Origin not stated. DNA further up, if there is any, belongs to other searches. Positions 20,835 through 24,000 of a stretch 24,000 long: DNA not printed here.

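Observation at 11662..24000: FHA-headed hybrid T4P/T2SS-like (type IV filament) cluster with no motor or secretin in 12.3 kb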

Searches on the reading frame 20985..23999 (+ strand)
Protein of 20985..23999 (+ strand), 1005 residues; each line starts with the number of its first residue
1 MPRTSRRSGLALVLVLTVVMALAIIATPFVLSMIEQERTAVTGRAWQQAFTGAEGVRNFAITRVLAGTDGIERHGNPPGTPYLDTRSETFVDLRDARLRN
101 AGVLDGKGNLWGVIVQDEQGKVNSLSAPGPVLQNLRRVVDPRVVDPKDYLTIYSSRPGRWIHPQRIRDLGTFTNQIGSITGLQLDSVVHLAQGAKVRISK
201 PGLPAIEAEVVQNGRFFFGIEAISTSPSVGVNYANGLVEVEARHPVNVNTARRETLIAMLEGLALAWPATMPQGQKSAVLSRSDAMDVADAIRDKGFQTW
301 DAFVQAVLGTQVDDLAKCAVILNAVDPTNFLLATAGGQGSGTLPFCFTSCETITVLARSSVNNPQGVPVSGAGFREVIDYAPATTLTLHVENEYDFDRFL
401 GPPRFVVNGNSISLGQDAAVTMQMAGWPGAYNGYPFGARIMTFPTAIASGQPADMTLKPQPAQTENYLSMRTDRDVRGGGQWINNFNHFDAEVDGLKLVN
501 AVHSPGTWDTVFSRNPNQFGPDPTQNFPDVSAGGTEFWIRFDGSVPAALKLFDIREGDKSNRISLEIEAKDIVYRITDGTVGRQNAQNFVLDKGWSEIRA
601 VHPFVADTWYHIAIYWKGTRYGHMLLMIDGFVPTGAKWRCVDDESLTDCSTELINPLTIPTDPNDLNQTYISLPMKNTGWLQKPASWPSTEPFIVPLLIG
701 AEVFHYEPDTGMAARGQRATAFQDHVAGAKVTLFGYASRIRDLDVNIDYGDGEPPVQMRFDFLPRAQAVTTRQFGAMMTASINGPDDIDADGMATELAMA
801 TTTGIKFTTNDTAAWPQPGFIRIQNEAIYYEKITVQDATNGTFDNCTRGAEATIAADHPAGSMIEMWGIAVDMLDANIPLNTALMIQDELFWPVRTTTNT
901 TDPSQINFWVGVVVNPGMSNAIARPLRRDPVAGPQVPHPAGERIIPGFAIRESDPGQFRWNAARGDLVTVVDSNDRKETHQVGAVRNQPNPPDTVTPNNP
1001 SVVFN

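Call 6: search_protein_families(library=pfam, proteins=[window:20985-23999:+], max_evalue=0.1)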
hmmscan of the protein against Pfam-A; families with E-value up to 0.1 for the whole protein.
window:20985-23999:+ (1005 aa): 1 family
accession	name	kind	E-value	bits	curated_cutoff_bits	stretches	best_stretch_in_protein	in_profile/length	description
PF13385.13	Laminin_G_3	-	0.0021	18.7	27.6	1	534-630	20-99/151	Concanavalin A-like lectin/glucanases superfamily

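Call 14: find_homologous_proteins(query=window:20985-23999:+)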
Query window:20985-23999:+ (1005 aa): 45 proteins with E <= 0.001 among 8000 candidates.
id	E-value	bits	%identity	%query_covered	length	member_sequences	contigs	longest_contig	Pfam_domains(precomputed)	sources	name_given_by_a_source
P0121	0.0e+0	2326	100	100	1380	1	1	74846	-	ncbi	-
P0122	4.4e-274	930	48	97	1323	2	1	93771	-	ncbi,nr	ncbi:MAG: hypothetical protein HY716_03935 [Planctomycetes bacterium]|nr:hypothetical protein [Planc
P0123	2.8e-264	898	48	97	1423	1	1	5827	-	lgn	-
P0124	2.4e-259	882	46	98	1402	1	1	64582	-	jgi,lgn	jgi:hypothetical protein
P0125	7.0e-256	870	46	98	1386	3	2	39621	-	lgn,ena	-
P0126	7.2e-256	870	46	97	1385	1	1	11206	-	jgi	jgi:hypothetical protein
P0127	5.4e-252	857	46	98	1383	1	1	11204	-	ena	-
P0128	7.0e-249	847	45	97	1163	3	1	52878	-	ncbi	-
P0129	3.9e-248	844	45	97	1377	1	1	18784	-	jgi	jgi:hypothetical protein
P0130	3.1e-211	722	42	98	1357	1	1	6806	-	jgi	jgi:hypothetical protein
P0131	4.4e-206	705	40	99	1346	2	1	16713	-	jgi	-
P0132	7.2e-167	575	37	98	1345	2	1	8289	-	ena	-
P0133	5.4e-161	556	38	97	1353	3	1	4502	-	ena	-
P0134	3.9e-152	527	35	98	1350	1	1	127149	-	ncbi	-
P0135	9.1e-152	525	36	100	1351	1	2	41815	-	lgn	-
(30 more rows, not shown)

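Call 15: find_encoding_contigs(protein=P0122, flank=10000, max_places=2)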
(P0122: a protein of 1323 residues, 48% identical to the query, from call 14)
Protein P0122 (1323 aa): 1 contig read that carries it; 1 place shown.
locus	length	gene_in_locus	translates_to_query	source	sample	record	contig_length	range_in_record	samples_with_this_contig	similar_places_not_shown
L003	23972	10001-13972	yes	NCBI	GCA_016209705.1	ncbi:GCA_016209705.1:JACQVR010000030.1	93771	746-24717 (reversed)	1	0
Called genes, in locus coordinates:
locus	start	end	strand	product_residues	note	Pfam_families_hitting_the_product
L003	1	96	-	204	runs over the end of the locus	PF00583:Acetyltransf_1 (weak)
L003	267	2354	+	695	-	PF00498:FHA, PF16697:Yop-YscD_cpl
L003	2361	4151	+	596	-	PF11104:PilM_2, PF06723:MreB_Mbl (faint), PF14450:FtsA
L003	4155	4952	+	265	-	-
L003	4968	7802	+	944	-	PF07719:TPR_2 (faint), PF13428:TPR_14 (faint), PF13432:TPR_16 (faint), PF14559:TPR_19 (faint), PF13431:TPR_17 (faint), PF25063:ARM_TT21_C (weak)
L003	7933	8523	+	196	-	-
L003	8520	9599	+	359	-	PF13385:Laminin_G_3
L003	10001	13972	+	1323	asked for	-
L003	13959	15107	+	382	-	-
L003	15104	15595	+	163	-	PF07963:N_methyl (weak)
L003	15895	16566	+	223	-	-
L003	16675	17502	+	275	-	PF00398:RrnaAD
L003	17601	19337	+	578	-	PF01807:Zn_ribbon_DnaG, PF08275:DNAG_N, PF01751:Toprim, PF13155:Toprim_2, PF13362:Toprim_3, PF13662:Toprim_4, PF10410:DnaB_bind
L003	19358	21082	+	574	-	PF03979:Sigma70_r1_1, PF00140:Sigma70_r1_2, PF04542:Sigma70_r2, PF04539:Sigma70_r3, PF04545:Sigma70_r4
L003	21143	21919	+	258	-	PF24481:CT398_CC, PF02591:Zn_ribbon_9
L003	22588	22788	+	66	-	-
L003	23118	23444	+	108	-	PF10049:DUF2283 (weak)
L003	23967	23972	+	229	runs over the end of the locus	-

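Call 16: find_encoding_contigs(protein=P0121, flank=10000, max_places=2)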
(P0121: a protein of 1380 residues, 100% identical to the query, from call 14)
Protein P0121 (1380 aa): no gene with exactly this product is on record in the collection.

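Call 20: find_related_loci(query=A1, collection=genome_contigs, flank=10000)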
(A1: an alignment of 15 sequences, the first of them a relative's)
Query A1 (1380 aa) in genome_contigs; peptide patterns used: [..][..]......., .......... (x = any residue, [..] = any of these).
93 stretches matched a pattern; 35 encode a relative of the query (tblastn E <= 1e-3); 35 distinct loci.
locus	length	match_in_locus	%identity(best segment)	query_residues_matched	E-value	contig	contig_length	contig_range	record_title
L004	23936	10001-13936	49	23-1379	0e+0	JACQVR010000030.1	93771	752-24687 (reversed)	MAG: Planctomycetota bacterium isolate NC_groundwater_1468_Ag_S-0.65um_64_35 S_p65_S5_coassembly_k141_1022887, whole gen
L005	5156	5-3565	45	193-1380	0e+0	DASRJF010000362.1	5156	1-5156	MAG TPA_asm: Planctomycetota bacterium isolate SMAG_U10129 k141_2722051, whole genome shotgun sequence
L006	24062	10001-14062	37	2-1380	0e+0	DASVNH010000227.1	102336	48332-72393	MAG TPA_asm: Planctomycetota bacterium isolate SMAG_U3121 k141_460438, whole genome shotgun sequence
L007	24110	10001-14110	35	6-1380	0e+0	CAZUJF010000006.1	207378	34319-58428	MAG TPA_asm: uncultured Planctomycetales bacterium isolate SRP292972_co2_155 genome assembly, contig: NODE_41_length_207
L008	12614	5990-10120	36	26-1380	8e-153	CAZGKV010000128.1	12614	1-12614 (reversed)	MAG TPA_asm: uncultured Planctomycetales bacterium isolate binchicken_co21_415 genome assembly, contig: NODE_3612_length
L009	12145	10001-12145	38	6-734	4e-128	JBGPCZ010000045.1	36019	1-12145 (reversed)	MAG: Planctomycetota bacterium isolate OBJ_0618_050_37 k141_4376853_length_36019_cov_12.0676, whole genome shotgun seque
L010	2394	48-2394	42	1-1378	4e-135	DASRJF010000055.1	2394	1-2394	MAG TPA_asm: Planctomycetota bacterium isolate SMAG_U10129 k141_14540, whole genome shotgun sequence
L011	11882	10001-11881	51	6-639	0e+0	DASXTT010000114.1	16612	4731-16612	MAG TPA_asm: Planctomycetota bacterium isolate SMAG_U4699 k141_1920375, whole genome shotgun sequence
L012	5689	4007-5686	42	6-599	7e-117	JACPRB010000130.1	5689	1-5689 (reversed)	MAG: Planctomycetota bacterium isolate NC_groundwater_668_Ag_B-0.1um_65_30 B_1_S1_Biohub_coassembly_k141_1983322, whole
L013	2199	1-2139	35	34-768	2e-123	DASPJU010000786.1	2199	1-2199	MAG TPA_asm: Salinarimonas sp. isolate SMAG_U12018 k141_388834, whole genome shotgun sequence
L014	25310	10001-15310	28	5-1380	2e-114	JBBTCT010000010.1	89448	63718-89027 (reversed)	MAG: Planctomycetota bacterium isolate H51-bin301_1 H51_bin301_1_000000000010, whole genome shotgun sequence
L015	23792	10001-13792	29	5-1380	5e-113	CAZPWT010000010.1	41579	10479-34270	MAG TPA_asm: uncultured Planctomycetia bacterium isolate binchicken_co200_325 genome assembly, contig: k141_86542, whole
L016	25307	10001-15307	27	5-1380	5e-108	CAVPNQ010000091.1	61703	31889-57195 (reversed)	MAG: uncultured Planctomycetia bacterium isolate MFD10097.bin.2.14 genome assembly, contig: contig_21060, whole genome s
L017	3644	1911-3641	40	5-582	1e-106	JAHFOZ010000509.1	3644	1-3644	MAG: Planctomycetota bacterium isolate nzgw515 NODE_14072_length_3645_cov_2.463110, whole genome shotgun sequence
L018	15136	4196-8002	28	6-1380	1e-112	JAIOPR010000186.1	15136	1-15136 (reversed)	MAG: Planctomycetota bacterium isolate LakeFargette_0920_ALND_MAG_66_10 LacPavin_0920_ALND_scaffold_248027, whole genome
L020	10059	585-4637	34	1-1380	0e+0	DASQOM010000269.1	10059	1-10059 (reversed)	MAG TPA_asm: Planctomycetota bacterium isolate SMAG_U10803 k141_2358051, whole genome shotgun sequence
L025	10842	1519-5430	36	5-1380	0e+0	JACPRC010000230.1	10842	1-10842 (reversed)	MAG: Planctomycetota bacterium isolate NC_groundwater_669_Ag_B-0.1um_68_34 B_1_S1_Biohub_coassembly_k141_5575927, whole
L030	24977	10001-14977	22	3-1379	4e-27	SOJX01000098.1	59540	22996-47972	MAG: Planctomycetota bacterium isolate E44_bin39 NODE_92_length_59540_cov_8.204556, whole genome shotgun sequence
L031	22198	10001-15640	24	3-1379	8e-21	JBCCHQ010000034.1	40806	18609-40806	MAG: Planctomycetota bacterium isolate P01_B01_bin.70 k141_2963123_length_40806_cov_30.8939, whole genome shotgun sequen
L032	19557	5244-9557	22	7-1368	3e-16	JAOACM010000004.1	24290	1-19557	MAG: Planctomycetota bacterium isolate SKW208 NODE_4_length_24290_cov_2.998637, whole genome shotgun sequence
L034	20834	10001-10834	29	1104-1380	5e-14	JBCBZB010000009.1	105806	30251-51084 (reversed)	MAG: Planctomycetota bacterium isolate P01_A01_bin.104 k141_8258_length_105806_cov_13.2955, whole genome shotgun sequenc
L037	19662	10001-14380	25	164-1378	1e-12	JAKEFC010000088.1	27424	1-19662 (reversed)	MAG: Planctomycetota bacterium isolate PMV_2.27 PMV_2.27.k101_689330, whole genome shotgun sequence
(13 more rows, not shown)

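Call 29: search_protein_families(library=ncbifam, proteins=[P0121, L003:13959-15104:+, L003:15104-15592:+, L003:15895-16563:+], max_evalue=0.1)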
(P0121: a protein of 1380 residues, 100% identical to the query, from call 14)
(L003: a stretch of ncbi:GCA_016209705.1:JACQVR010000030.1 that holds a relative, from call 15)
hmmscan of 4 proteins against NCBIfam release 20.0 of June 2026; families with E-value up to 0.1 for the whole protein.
P0121 (1380 aa): 1 family
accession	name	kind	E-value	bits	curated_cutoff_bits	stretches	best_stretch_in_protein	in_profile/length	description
NF037980.1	T2SS_GspK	equivalog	0.00018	21.2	130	0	243-313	210-263/307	type II secretion system minor pseudopilin GspK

L003:13959-15104:+ (382 aa): 6 families
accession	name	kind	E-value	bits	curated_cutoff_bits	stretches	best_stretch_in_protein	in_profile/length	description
TIGR02599.1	TIGR02599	subfamily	8.1e-07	28.6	256.5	1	24-90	1-67/361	Verru_Chthon cassette protein C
NF038304.1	EPS_HpsC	equivalog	0.00049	19.8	200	1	19-80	17-78/318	hormogonium polysaccharide secretion pseudopilin HpsC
NF041013.1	T4P_ComGE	equivalog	0.004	17.2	49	1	24-47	5-28/83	competence type IV pilus minor pilin ComGE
NF047828.1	T3SSXpsI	equivalog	0.0092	16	150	1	24-60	3-39/132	type II secretion system protein XpsI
TIGR01707.1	gspI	equivalog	0.031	14.8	44.35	1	24-49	1-26/101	type II secretion system minor pseudopilin GspI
TIGR02523.1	type_IV_pilV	equivalog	0.086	13.3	52.2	0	23-47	2-24/139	type IV pilus modification protein PilV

L003:15104-15592:+ (163 aa): 13 families
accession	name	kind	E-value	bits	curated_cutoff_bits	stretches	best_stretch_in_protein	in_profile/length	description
TIGR02523.1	type_IV_pilV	equivalog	1.5e-06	28.7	52.2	1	35-88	2-55/139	type IV pilus modification protein PilV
TIGR02532.1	IV_pilin_GFxxxE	domain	2.5e-06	27.1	16.3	1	35-55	2-22/24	prepilin-type N-terminal cleavage/methylation domain-containing protein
TIGR02598.1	TIGR02598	subfamily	3.4e-06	27.3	51.4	1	36-144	1-105/151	Verru_Chthon cassette protein B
NF041002.1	pilin_ComGF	equivalog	7.9e-05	22.9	80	1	35-70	2-37/139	competence type IV pilus minor pilin ComGF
NF041013.1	T4P_ComGE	equivalog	8.9e-05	22.5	49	1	35-60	4-29/83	competence type IV pilus minor pilin ComGE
TIGR01707.1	gspI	equivalog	0.00017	22.1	44.35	1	36-81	1-46/101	type II secretion system minor pseudopilin GspI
NF047828.1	T3SSXpsI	equivalog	0.00019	21.5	150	1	35-86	2-53/132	type II secretion system protein XpsI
TIGR01708.2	typeII_sec_gspH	equivalog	0.0011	19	80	1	35-78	2-43/169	type II secretion system minor pseudopilin GspH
NF007848.0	PRK10557.1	equivalog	0.0016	17.8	120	1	35-69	11-48/192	prepilin peptidase-dependent protein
NF038303.1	EPS_HpsB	equivalog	0.0077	16.2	150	1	35-66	3-34/211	hormogonium polysaccharide secretion pseudopilin HpsB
NF006453.0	PRK08808.1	equivalog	0.021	13.9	295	1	35-57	7-29/211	type II secretion system protein J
NF007862.0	PRK10574.1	equivalog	0.088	12.9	138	0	35-54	5-24/145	prepilin peptidase-dependent pilin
NF040999.1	pilin_ComGC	equivalog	0.098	12.9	75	0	35-53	2-20/84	competence type IV pilus major pilin ComGC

L003:15895-16563:+ (223 aa): 0 families

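Call 30: search_protein_families(library=pfam, proteins=[P0121, L003:13959-15104:+, L003:15104-15592:+, L003:15895-16563:+, L006:7857-9218:+, L006:5054-7141:+], max_evalue=0.1)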
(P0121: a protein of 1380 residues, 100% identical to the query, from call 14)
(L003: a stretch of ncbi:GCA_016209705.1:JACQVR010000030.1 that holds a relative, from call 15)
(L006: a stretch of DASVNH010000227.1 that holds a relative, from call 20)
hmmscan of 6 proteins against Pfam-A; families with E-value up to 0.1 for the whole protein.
P0121 (1380 aa): 1 family
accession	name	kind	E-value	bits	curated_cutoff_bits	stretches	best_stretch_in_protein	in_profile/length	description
PF13385.13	Laminin_G_3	-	0.0037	17.8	27.6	1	534-630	20-99/151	Concanavalin A-like lectin/glucanases superfamily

L003:13959-15104:+ (382 aa): 1 family
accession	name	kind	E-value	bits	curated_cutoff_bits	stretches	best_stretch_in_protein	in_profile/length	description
PF07963.17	N_methyl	-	0.00033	20.6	21.2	1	23-44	5-26/27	Prokaryotic N-terminal methylation motif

L003:15104-15592:+ (163 aa): 1 family
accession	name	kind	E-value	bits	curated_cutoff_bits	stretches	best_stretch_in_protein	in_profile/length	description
PF07963.17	N_methyl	-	1.3e-06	28.1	21.2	1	35-56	5-26/27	Prokaryotic N-terminal methylation motif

L003:15895-16563:+ (223 aa): 0 families

L006:7857-9218:+ (454 aa): 7 families
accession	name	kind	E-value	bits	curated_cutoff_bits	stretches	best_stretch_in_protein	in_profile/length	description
PF07676.18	PD40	-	7.7e-30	102.6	20.9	5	314-333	14-34/38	WD40-like Beta Propeller Repeat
PF00930.27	DPPIV_N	-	2.7e-05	23.5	22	0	234-250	45-61/354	Dipeptidyl peptidase IV (DPP IV) N-terminal region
PF21156.3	ISOA1-3_C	-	0.00018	22.1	27.3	0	255-280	52-77/106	Isoamylase 1-3, C-terminal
PF02897.21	Peptidase_S9_N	-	0.00086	18.6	24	0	228-259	120-151/414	Prolyl oligopeptidase, N-terminal beta-propeller domain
PF24256.1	DUF7457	-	0.0087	16.4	27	1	144-174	21-49/55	Family of unknown function (DUF7457)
PF14237.11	GYF_2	-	0.031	14.5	25.8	0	257-270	1-14/50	GYF domain 2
PF23487.1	Ig_TMEM132_6th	-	0.08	13.4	27.8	0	390-417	72-99/116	TMEM132 sixth domain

L006:5054-7141:+ (696 aa): 5 families
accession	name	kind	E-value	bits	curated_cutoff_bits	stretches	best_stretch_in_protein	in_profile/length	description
PF23500.1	DUF7133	-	9.7e-109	364.6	27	1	27-403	4-385/385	Domain of unknown function (DUF7133)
PF00034.26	Cytochrom_C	-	1.4e-05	26.8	21.3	1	568-608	2-43/90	Cytochrome c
PF13442.11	Cytochrome_CBB3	-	6.5e-05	23.6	27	1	567-623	3-53/68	Cytochrome C oxidase, cbb3-type, subunit III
PF01436.27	NHL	-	0.0033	17.8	20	0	350-366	4-20/28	NHL repeat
PF13646.12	HEAT_2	-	0.029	15.1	27.7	0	466-484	5-24/88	HEAT repeats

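Call 67: predict_structure(alignment_id=A3)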
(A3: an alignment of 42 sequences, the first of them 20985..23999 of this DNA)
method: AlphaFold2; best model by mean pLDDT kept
length: 1005 residues; sequences in the alignment: 42
mean_pLDDT: 80.6   pTM: 0.52
mean pLDDT of the five models: 80.6, 78.7, 77.3, 76.3, 75.2
residues with pLDDT >= 90: 365; 70-90: 422; 50-70: 153; < 50: 65
segments of 3 or more residues with pLDDT < 50: 3-8, 406-410, 472-494, 514-519, 522-529, 989-1002
pLDDT, mean of each block of 10 residues (from residue 1): 49 79 81 83 90 92 81 69 84 89 89 93 93 90 87 89 88 89 91 94 93 91 95 91 93 94 90 87 95 88 90 93 93 71 89 92 90 88 63 77 51 78 82 67 62 71 57 42 43 56 69 52 48 73 88 81 89 83 57 81 88 76 81 88 81 93 86 90 81 88 91 90 92 70 76 81 81 89 68 72 91 92 94 93 93 91 93 85 88 84 74 82 84 81 86 67 76 67 68 36 45
secondary structure, 60 per line:
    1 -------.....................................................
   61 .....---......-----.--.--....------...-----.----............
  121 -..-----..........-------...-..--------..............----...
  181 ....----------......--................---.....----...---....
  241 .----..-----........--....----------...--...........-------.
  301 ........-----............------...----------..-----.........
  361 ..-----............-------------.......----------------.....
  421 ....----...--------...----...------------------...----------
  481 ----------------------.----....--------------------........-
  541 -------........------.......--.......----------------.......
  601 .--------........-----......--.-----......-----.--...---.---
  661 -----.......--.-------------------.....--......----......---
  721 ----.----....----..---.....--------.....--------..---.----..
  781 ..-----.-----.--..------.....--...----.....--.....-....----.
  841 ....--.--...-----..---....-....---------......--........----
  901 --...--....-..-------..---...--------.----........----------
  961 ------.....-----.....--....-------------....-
elements in order (helices of 4 or more, strands of 3 or more residues): H8-65 H69-74 H86-89 E109-117 H129-138 E160-173 E178-184 E195-200 E203-213 H214-218 E222-226 E237-241 H253-260 E263-266 E277-279 H282-292 H300-308 H314-325 E332-334 E352-362 E368-379 H393-399 H416-424 E440-442 E468-470 H508-511 E532-539 E548-555 E562-568 E571-577 E594-601 E610-617 E623-628 E637-642 E651-653 H666-669 E670-672 E695-699 E702-707 E712-717 E730-733 E743-747 E756-760 E779-782 E805-809 E819-823 E826-830 E832-835 E840-844 E863-866 E868-871 E881-886 E889-896 E908-911 E927-929 E943-950 E967-971 E977-981 E984-987 E1001-1004
